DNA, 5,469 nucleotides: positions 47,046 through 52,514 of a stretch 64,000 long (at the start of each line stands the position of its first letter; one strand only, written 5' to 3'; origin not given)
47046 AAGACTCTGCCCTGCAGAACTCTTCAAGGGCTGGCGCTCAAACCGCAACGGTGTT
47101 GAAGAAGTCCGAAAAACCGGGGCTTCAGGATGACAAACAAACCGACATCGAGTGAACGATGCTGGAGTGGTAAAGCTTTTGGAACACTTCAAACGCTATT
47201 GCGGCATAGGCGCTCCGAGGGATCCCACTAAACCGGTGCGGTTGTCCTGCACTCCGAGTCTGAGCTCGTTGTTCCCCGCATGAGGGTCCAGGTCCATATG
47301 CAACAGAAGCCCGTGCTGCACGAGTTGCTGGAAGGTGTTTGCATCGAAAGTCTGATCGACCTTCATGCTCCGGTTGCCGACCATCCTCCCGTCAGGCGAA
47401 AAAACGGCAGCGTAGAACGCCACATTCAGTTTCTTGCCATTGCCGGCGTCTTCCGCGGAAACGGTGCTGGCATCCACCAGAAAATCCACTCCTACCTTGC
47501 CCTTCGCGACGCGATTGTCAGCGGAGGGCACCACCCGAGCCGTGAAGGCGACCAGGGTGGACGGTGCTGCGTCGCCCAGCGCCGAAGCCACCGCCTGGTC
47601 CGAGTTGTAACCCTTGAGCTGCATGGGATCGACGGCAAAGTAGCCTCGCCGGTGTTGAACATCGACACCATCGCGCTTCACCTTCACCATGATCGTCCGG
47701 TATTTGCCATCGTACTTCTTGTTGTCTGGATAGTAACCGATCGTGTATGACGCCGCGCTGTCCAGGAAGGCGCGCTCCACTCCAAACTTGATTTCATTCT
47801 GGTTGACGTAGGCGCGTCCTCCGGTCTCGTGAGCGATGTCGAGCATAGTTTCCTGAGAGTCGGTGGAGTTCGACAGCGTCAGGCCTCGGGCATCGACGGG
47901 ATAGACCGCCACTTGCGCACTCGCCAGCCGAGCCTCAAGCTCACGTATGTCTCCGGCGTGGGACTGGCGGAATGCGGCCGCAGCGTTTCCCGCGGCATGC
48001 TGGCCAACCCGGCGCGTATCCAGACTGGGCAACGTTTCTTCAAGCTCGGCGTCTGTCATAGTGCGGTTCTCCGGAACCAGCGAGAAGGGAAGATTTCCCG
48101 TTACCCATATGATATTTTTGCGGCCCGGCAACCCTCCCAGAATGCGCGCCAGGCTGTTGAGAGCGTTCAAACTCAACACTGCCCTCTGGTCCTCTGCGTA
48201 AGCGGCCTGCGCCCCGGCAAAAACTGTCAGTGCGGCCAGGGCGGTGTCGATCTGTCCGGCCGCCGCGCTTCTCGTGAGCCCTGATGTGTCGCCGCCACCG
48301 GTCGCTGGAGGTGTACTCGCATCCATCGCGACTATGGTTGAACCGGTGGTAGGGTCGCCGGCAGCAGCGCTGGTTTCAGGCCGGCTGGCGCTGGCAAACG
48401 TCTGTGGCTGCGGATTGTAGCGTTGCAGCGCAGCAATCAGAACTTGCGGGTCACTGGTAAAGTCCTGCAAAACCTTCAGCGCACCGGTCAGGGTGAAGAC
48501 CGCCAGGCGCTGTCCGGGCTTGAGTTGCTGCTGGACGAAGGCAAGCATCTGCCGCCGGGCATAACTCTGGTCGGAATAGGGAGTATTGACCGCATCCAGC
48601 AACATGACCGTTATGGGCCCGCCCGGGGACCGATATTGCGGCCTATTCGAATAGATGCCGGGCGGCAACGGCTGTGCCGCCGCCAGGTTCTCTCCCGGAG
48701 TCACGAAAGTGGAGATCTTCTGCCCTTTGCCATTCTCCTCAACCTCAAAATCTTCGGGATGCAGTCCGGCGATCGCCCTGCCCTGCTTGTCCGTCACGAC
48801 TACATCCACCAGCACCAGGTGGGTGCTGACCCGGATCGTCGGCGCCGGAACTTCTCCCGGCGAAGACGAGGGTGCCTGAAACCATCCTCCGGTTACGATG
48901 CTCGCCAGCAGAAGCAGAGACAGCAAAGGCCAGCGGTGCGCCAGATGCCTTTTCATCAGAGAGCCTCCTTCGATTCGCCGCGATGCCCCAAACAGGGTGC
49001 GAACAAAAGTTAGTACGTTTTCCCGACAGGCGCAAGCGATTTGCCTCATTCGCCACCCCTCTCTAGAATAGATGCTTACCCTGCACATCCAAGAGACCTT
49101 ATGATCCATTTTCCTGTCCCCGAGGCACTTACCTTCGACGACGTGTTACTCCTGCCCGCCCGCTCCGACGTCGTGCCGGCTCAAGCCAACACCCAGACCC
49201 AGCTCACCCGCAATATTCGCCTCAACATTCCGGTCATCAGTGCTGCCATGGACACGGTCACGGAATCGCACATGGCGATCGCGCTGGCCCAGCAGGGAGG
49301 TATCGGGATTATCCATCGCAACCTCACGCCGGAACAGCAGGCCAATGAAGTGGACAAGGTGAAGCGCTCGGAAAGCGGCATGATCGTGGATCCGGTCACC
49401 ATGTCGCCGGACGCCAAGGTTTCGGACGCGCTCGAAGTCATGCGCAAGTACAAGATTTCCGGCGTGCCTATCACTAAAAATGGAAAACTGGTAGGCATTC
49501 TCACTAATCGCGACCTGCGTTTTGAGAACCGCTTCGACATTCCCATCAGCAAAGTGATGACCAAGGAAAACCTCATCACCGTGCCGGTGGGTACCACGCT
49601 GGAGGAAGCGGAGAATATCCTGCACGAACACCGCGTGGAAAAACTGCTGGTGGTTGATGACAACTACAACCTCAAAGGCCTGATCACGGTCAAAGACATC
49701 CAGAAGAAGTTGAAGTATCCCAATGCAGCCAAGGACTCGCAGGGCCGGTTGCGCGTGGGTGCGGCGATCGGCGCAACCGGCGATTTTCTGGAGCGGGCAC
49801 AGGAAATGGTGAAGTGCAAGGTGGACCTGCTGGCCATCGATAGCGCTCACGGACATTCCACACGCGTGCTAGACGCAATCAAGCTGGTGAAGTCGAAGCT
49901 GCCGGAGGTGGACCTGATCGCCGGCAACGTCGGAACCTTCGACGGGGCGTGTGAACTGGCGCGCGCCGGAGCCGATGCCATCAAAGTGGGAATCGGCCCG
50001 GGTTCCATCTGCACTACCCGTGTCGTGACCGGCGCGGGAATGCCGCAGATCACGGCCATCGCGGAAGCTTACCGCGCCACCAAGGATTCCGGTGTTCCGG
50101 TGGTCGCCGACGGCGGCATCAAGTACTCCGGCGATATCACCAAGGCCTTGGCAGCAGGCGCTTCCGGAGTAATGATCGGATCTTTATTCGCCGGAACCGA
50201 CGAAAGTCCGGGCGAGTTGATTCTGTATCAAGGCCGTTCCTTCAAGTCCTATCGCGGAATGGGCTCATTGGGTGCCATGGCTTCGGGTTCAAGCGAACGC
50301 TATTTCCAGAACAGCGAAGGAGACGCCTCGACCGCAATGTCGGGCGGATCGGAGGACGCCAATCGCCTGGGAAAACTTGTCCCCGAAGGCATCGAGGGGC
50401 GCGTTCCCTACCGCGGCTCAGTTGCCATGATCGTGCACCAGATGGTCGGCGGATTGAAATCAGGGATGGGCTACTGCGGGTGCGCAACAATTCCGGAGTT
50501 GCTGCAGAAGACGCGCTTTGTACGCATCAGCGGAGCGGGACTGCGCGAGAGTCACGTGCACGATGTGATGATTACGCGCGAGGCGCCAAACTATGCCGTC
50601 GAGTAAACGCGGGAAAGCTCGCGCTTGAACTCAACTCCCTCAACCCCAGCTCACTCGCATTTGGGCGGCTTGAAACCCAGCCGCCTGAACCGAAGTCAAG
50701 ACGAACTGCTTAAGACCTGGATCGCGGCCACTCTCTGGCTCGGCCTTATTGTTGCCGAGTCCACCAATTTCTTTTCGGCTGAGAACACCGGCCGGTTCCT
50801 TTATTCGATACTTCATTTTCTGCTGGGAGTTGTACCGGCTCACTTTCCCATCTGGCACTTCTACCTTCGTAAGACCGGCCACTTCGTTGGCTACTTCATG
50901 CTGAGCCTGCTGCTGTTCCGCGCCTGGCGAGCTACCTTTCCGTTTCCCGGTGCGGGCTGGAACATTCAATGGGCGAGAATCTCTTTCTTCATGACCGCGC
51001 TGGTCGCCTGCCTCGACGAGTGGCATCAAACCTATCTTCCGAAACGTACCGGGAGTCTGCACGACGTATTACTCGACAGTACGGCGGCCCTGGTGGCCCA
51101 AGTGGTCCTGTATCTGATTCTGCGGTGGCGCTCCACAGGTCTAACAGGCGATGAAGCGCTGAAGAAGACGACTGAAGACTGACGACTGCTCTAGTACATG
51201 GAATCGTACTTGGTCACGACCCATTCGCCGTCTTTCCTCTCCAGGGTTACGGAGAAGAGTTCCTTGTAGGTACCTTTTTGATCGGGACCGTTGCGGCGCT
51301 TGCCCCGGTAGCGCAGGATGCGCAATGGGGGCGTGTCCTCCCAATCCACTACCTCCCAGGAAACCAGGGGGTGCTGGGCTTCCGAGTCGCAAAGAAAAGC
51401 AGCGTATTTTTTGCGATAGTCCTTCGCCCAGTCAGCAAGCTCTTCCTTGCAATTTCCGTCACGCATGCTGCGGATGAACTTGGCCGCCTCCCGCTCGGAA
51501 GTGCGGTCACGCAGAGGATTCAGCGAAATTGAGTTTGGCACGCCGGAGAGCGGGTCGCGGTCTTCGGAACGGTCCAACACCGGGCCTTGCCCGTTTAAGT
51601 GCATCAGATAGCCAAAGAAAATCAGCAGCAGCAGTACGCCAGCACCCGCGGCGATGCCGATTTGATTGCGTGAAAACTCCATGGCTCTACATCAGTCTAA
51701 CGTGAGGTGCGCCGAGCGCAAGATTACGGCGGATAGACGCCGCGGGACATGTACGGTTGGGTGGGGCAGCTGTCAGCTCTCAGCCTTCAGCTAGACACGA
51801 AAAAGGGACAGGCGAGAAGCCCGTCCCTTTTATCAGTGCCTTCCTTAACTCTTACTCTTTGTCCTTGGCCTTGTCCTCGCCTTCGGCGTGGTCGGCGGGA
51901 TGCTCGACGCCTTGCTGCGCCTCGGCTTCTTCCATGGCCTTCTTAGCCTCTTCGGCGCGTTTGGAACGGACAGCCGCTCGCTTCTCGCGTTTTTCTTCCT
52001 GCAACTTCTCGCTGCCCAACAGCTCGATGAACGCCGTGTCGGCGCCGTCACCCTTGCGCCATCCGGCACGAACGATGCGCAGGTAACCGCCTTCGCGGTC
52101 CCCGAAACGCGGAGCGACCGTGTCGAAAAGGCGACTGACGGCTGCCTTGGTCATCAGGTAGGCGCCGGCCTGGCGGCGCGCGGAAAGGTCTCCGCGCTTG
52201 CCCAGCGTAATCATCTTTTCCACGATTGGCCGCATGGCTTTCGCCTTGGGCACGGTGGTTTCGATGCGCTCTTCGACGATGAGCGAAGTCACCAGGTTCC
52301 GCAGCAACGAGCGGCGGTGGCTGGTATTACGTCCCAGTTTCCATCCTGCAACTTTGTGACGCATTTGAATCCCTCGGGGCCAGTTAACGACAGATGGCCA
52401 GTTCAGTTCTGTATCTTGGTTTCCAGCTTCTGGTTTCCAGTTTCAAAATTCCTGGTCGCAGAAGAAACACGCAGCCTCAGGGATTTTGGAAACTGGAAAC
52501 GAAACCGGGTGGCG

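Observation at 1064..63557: One architecture in at least seven sequence families: intergenic arrays of degenerate 7-nt repeats arranged as inverted arms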

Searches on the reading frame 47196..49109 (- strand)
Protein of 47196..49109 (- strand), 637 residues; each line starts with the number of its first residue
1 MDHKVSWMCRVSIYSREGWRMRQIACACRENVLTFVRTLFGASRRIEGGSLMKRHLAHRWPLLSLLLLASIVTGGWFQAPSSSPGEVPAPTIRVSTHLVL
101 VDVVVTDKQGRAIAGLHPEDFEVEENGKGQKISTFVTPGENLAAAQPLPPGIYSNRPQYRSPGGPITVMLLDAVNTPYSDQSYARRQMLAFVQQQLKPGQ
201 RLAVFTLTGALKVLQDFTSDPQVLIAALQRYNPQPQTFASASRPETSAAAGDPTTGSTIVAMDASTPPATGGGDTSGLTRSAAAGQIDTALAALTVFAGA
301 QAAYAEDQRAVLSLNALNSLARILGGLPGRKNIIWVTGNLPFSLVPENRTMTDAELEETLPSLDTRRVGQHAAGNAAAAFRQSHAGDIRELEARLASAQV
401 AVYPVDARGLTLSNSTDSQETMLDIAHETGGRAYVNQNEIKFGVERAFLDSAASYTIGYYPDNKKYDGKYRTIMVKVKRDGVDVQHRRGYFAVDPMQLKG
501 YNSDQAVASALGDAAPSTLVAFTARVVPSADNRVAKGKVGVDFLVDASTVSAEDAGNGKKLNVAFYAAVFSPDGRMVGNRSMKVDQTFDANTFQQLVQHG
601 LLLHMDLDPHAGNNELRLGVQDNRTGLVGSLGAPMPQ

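Call 51: search_protein_families(library=pfam, proteins=[window:47196-49109:-], max_evalue=0.001)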
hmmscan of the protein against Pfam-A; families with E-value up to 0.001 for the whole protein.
window:47196-49109:- (637 aa): 0 families

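Call 56: search_protein_families(library=pfam, proteins=[window:47196-49109:-], max_evalue=0.01)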
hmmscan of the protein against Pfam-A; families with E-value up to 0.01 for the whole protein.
window:47196-49109:- (637 aa): 1 family
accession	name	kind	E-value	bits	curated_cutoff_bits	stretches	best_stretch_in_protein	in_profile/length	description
PF13519.12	VWA_2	-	0.0028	18.7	27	0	182-234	22-72/107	von Willebrand factor type A domain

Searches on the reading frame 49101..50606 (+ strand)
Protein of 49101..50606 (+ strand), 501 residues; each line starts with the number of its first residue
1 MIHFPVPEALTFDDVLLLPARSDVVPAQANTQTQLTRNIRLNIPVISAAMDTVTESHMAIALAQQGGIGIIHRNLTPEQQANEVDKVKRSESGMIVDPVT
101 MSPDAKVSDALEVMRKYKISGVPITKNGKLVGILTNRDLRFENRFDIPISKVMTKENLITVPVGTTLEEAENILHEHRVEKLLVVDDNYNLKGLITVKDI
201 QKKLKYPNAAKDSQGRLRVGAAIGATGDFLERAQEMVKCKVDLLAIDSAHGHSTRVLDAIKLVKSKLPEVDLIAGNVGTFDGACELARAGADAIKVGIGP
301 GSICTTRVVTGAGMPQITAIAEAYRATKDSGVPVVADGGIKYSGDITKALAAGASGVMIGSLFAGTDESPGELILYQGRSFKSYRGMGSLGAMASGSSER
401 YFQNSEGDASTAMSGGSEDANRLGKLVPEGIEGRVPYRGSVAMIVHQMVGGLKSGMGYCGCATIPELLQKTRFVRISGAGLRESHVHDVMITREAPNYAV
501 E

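Call 79: search_protein_families(library=pfam, proteins=[window:49101-50606:+], max_evalue=0.001)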
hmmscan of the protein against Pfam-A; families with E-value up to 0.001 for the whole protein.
window:49101-50606:+ (501 aa): 6 families
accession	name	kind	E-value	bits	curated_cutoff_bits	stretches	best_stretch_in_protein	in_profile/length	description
PF00478.31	IMPDH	-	2.6e-159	530.2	25.6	1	9-487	1-345/345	IMP dehydrogenase / GMP reductase domain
PF00571.33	CBS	-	1.5e-26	92.9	24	2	94-140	5-52/57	CBS domain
PF03060.21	NMO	-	2.4e-13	50.6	28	1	240-371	105-233/331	Nitronate monooxygenase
PF01070.24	FMN_dh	-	7e-08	32.3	24.9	1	270-363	219-305/350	FMN-dependent dehydrogenase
PF01645.23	Glu_synthase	-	0.00032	20.4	20.4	1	282-361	220-305/369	Conserved region in glutamate synthase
PF04481.18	DUF561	-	0.00035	20.3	21.6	0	283-362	138-216/243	Protein of unknown function (DUF561)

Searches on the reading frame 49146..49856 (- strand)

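Call 51: search_protein_families(library=pfam, proteins=[window:49146-49856:-], max_evalue=0.001)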
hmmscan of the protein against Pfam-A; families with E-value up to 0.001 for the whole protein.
window:49146-49856:- (236 aa): 0 families

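Call 56: search_protein_families(library=pfam, proteins=[window:49146-49856:-], max_evalue=0.01)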
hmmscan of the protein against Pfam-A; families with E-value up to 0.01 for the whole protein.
window:49146-49856:- (236 aa): 1 family
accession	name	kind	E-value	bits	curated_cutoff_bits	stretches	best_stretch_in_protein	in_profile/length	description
PF11543.14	UN_NPL4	-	0.0069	17.3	21.9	0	114-155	36-74/80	Nuclear pore localisation protein NPL4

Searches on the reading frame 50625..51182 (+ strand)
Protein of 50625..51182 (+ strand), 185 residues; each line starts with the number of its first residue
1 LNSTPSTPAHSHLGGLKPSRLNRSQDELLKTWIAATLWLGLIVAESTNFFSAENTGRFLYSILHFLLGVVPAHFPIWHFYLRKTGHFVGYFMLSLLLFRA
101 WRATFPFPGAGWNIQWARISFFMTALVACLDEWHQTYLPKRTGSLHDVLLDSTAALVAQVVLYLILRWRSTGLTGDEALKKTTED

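Call 51: search_protein_families(library=pfam, proteins=[window:50625-51182:+], max_evalue=0.001)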
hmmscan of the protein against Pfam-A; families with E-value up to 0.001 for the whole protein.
window:50625-51182:+ (185 aa): 1 family
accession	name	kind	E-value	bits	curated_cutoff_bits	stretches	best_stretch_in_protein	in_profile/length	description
PF04892.17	VanZ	-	1.2e-10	42.5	30.1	1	33-165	3-125/126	VanZ like family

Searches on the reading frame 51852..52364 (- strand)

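Call 51: search_protein_families(library=pfam, proteins=[window:51852-52364:-], max_evalue=0.001)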
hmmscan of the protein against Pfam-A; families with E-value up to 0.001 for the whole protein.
window:51852-52364:- (170 aa): 1 family
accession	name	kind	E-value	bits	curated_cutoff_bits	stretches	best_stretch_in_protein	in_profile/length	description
PF01196.24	Ribosomal_L17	-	3.5e-36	124.4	27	1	20-115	1-96/97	Ribosomal protein L17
